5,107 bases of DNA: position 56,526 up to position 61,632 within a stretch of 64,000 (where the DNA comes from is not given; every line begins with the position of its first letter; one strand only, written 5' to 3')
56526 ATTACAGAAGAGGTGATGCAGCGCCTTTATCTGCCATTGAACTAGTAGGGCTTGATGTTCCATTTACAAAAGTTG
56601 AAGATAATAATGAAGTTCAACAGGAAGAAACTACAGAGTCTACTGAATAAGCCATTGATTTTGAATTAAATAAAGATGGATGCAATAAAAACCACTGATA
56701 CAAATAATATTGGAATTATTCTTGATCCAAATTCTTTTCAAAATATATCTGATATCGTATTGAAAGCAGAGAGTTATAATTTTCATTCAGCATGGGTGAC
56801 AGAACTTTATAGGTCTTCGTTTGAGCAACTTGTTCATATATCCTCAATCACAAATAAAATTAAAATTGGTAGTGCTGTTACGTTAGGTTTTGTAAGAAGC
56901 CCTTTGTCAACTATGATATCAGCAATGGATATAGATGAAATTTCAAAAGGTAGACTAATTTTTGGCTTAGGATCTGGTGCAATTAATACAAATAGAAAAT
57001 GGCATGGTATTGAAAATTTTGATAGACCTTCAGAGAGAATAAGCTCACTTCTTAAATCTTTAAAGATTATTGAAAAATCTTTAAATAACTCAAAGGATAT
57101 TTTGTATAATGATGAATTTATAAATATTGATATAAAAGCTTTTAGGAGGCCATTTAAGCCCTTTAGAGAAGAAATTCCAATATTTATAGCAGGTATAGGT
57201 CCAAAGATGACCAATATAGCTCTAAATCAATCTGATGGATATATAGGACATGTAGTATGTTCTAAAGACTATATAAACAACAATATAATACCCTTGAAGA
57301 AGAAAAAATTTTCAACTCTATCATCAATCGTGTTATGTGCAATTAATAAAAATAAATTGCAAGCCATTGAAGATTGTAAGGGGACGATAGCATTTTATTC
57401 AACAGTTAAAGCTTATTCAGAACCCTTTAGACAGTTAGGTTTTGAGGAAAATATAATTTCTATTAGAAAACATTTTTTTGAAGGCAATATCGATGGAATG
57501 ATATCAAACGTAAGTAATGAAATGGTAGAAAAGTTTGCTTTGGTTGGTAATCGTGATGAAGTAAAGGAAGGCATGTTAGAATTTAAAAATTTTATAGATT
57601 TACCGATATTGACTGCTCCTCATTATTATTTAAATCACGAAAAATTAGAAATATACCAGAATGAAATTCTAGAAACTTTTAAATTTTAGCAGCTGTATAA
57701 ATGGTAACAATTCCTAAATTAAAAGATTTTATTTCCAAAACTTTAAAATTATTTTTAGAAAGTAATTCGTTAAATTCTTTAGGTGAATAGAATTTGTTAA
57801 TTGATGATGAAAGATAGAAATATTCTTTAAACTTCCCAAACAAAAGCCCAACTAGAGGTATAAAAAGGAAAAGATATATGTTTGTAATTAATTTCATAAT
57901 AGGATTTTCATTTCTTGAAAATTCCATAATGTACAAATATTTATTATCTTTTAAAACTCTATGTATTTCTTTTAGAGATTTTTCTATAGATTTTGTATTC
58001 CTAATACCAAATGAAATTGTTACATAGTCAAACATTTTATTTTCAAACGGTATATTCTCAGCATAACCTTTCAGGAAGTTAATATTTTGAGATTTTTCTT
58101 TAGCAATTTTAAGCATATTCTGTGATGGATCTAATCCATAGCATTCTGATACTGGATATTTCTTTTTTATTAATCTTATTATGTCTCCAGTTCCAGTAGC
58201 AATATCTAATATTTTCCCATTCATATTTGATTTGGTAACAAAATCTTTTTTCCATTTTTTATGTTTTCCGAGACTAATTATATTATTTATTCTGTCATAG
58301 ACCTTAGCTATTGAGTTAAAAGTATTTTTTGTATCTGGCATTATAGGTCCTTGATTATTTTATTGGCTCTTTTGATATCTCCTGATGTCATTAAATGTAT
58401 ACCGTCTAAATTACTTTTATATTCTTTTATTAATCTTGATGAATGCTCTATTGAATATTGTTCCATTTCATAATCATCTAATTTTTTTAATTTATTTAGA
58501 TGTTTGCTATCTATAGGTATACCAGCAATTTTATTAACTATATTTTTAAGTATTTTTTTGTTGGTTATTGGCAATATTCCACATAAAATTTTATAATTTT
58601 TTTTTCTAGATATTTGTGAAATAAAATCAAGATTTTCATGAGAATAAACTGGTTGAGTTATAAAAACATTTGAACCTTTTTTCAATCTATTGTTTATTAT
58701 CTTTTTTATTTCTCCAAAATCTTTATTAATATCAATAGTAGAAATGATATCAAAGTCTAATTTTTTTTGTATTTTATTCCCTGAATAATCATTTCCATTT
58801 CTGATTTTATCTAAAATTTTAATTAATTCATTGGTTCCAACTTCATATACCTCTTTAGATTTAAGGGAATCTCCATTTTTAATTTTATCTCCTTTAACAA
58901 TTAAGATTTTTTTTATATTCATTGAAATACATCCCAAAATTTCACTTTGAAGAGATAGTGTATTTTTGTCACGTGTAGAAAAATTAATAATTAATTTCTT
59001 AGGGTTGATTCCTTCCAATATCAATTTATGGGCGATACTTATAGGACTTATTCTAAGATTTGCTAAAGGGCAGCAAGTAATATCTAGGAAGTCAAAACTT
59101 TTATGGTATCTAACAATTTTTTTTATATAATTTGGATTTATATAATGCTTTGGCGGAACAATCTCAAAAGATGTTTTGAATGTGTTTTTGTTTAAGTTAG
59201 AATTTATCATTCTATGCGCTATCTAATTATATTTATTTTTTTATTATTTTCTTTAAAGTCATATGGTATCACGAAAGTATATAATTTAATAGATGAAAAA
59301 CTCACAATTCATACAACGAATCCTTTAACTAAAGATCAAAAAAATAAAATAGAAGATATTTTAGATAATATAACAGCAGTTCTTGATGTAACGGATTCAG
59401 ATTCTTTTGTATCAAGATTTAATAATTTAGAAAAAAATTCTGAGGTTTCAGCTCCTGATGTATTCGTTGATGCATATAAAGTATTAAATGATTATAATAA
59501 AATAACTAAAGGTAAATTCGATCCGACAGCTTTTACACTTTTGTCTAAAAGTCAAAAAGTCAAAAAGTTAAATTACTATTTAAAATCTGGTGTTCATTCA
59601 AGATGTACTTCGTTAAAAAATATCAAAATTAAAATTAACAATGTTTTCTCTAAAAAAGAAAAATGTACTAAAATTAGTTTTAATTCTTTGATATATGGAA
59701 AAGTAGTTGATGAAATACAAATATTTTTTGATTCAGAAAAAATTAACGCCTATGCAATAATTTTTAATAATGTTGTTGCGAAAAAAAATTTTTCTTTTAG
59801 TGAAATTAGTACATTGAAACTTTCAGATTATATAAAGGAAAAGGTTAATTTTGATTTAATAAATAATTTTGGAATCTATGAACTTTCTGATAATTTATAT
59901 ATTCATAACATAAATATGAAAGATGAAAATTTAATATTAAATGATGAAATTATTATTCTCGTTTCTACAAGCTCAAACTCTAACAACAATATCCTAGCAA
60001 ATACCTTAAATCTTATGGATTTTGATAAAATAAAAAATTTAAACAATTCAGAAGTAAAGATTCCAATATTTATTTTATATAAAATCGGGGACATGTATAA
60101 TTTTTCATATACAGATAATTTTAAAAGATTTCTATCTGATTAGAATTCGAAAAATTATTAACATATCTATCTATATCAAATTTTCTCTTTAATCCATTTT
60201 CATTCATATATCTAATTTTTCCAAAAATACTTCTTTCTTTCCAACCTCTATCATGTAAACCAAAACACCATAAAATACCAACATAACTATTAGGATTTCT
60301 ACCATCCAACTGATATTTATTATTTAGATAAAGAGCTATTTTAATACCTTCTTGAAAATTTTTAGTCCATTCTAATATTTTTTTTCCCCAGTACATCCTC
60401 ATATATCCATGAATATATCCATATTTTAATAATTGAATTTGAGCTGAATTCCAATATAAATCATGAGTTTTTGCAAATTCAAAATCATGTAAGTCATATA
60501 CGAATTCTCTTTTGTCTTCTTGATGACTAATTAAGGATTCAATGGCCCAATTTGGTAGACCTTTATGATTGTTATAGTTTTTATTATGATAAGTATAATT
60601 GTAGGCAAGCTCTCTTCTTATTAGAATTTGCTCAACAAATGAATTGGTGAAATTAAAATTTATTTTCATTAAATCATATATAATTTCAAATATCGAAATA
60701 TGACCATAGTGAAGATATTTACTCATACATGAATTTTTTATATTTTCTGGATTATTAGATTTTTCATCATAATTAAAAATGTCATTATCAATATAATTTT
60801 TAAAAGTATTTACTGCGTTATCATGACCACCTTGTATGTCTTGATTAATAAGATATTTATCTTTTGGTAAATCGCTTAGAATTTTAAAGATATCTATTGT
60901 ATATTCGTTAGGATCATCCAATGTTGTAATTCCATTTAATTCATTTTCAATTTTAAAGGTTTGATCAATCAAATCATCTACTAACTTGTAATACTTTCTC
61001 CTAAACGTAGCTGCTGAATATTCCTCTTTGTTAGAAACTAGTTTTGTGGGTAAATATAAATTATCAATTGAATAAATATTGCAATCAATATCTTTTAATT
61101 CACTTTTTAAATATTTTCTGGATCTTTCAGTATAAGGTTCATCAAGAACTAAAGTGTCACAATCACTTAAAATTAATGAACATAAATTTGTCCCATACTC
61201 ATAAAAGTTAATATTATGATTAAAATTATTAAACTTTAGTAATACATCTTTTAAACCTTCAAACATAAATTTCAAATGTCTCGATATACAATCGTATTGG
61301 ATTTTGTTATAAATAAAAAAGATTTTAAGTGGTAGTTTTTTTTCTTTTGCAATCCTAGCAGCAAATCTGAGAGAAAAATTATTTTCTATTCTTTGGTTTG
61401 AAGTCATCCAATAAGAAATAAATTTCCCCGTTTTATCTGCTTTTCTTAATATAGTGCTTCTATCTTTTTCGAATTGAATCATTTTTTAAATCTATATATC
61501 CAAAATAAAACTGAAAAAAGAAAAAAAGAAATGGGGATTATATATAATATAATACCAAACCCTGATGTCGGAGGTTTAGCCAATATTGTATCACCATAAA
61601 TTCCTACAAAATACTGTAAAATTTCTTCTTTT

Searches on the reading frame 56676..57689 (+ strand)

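Call 14: search_protein_families(library=pfam, proteins=[window:56676-57689:+], max_evalue=0.00001)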
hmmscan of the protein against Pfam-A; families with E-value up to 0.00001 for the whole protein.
window:56676-57689:+ (337 aa): 1 family
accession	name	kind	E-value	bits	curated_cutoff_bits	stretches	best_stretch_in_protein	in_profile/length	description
PF00296.26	Bac_luciferase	-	2.4e-36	126.1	27.9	1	19-305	20-309/314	Luciferase-like monooxygenase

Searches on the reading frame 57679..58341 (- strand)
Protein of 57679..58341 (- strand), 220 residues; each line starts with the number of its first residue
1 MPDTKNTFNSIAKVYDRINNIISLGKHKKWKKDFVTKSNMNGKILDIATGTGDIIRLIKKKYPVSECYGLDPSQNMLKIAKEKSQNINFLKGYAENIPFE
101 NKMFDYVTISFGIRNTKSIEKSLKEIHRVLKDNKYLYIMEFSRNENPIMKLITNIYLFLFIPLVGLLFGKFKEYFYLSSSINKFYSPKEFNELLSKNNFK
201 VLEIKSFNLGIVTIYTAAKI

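Call 14: search_protein_families(library=pfam, proteins=[window:57679-58341:-], max_evalue=0.00001)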
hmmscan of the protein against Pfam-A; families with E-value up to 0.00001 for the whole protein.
window:57679-58341:- (220 aa): 6 families
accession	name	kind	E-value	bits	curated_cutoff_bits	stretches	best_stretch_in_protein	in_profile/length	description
PF01209.24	Ubie_methyltran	-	9.8e-53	179.3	20.1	1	5-219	10-233/233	ubiE/COQ5 methyltransferase family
PF08241.18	Methyltransf_11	-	3.4e-19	69.7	21.2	1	45-138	1-95/95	Methyltransferase domain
PF13649.12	Methyltransf_25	-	3.7e-19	69.6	27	1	44-132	1-95/97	Methyltransferase domain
PF13847.12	Methyltransf_31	-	1.2e-15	57.9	27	1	41-144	4-116/145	Methyltransferase domain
PF13489.12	Methyltransf_23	-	9.2e-15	55.2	27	1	32-203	14-163/164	Methyltransferase domain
PF08242.18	Methyltransf_12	-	1.1e-11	45.8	30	1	45-133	1-95/98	Methyltransferase domain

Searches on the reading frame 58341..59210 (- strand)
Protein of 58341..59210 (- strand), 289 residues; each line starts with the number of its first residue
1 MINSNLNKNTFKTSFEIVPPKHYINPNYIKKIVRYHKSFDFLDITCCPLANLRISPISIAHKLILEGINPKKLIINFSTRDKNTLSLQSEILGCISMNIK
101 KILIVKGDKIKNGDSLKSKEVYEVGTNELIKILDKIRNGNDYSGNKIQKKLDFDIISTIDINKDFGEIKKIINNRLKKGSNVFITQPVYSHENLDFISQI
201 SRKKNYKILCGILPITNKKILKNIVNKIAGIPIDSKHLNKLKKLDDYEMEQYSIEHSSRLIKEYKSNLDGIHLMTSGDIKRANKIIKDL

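Call 14: search_protein_families(library=pfam, proteins=[window:58341-59210:-], max_evalue=0.00001)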
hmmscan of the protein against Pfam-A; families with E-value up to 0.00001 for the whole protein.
window:58341-59210:- (289 aa): 1 family
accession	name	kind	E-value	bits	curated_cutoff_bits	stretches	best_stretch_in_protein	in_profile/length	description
PF02219.23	MTHFR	-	5.6e-19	69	24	1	2-287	2-284/287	Methylenetetrahydrofolate reductase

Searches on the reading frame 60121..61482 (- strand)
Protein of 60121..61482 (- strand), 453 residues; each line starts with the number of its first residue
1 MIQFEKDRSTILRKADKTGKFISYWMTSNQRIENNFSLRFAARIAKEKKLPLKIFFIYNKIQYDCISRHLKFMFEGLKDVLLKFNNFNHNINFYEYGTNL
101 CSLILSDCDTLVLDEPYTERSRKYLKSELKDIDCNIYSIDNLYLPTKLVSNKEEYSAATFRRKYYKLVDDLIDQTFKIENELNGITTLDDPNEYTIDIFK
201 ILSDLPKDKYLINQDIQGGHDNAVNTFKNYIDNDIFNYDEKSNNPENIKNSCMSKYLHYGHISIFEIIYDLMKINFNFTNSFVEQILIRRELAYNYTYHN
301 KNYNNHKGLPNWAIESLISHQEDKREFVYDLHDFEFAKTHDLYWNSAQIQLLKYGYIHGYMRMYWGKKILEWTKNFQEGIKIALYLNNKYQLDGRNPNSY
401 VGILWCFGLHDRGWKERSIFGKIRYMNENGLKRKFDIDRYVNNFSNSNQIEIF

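Call 14: search_protein_families(library=pfam, proteins=[window:60121-61482:-], max_evalue=0.00001)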
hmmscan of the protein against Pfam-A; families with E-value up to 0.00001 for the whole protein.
window:60121-61482:- (453 aa): 0 families

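Call 15: search_protein_families(library=ncbifam, proteins=[window:60121-61482:-], max_evalue=0.01)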
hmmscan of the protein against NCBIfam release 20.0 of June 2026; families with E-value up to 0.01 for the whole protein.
window:60121-61482:- (453 aa): 4 families
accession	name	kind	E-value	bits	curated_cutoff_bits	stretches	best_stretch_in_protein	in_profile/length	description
TIGR00591.1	phr2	superfamily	5.6e-118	395.1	550.05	1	4-443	3-452/453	deoxyribodipyrimidine photo-lyase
TIGR02766.1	crypt_chrom_pln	subfamily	2.5e-06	26.6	603.85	1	130-274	117-261/480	cryptochrome photoreceptor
TIGR03556.1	photolyase_8HDF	exception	0.00088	18.3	884.6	1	115-301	101-291/471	deoxyribodipyrimidine photo-lyase, 8-HDF type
NF007955.0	PRK10674.1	equivalog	0.0027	16.7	506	1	81-363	72-346/472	deoxyribodipyrimidine photo-lyase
